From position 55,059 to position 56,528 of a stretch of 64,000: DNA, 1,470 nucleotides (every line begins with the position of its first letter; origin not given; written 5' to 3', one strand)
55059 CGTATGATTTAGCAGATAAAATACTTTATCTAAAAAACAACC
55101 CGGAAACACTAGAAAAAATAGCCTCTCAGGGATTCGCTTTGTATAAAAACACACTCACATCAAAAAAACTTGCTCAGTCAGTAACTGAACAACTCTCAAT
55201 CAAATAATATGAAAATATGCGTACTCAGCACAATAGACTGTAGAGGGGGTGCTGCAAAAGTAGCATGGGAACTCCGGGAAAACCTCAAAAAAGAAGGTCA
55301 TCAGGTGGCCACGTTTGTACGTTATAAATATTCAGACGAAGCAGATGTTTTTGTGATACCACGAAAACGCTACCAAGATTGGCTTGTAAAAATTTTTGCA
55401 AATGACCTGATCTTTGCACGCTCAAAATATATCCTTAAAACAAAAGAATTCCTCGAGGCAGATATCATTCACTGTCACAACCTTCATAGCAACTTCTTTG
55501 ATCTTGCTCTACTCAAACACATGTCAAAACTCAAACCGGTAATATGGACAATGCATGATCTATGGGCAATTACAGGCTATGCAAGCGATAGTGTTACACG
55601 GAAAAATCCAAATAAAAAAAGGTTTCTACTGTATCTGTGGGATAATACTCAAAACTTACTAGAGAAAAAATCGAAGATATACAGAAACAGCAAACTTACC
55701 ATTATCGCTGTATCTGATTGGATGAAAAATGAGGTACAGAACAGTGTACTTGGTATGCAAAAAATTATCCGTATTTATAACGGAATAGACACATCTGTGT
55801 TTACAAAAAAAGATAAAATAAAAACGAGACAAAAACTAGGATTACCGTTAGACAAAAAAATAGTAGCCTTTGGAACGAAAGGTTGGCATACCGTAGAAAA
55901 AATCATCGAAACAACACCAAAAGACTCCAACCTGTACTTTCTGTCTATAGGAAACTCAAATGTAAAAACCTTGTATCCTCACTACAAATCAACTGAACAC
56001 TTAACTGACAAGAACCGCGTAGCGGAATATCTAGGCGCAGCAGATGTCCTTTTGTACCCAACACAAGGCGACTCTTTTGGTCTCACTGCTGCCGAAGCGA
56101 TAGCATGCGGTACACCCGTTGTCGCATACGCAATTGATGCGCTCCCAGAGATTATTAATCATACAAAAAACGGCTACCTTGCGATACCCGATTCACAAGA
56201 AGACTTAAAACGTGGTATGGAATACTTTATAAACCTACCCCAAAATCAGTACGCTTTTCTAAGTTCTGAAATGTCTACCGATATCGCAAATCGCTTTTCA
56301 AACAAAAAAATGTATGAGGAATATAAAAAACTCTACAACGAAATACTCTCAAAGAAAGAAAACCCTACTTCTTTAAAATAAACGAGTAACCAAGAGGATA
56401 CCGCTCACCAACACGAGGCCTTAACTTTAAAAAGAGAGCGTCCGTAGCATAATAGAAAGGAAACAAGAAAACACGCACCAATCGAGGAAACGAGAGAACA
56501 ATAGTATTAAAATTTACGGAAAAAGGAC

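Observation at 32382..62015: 30-kb ABC-transporter-dependent glycan locus for a heavily methylated, L-sugar-rich surface polymer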

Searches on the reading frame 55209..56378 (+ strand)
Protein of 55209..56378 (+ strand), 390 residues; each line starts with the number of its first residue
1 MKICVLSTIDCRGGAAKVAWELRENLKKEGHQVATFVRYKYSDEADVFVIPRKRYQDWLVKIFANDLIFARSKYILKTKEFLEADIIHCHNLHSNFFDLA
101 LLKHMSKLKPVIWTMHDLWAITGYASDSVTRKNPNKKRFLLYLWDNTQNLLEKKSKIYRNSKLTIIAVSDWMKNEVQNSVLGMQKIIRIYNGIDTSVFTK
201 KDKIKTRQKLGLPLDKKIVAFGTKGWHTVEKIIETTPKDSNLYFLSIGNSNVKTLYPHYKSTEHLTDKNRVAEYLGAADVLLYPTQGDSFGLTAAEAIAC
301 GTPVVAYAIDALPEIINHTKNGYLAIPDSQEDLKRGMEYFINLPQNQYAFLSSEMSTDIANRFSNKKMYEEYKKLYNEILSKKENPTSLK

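Call 5: search_protein_families(library=pfam, proteins=[window:55209-56378:+])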
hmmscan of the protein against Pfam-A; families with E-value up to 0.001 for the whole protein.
window:55209-56378:+ (390 aa): 6 families
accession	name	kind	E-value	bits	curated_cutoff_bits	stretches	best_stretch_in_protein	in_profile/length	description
PF13439.12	Glyco_transf_4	-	1.2e-20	74.7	28.5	1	13-196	2-169/170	Glycosyltransferase Family 4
PF00534.26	Glycos_transf_1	-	1.8e-18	67.1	26.4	1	267-345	80-160/172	Glycosyl transferases group 1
PF13692.12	Glyco_trans_1_4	-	1.5e-16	61.3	27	1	241-339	33-138/142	Glycosyl transferases group 1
PF20706.3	GT4-conflict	-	2.3e-07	30.6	26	1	266-306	270-310/385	Family 4 Glycosyltransferase in conflict systems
PF13579.12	Glyco_trans_4_4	-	8.7e-07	29.8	29.7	1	13-192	1-158/158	Glycosyl transferase 4-like domain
PF08323.17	Glyco_transf_5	-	0.00019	21.7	22.7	0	80-183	126-233/239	Starch synthase catalytic domain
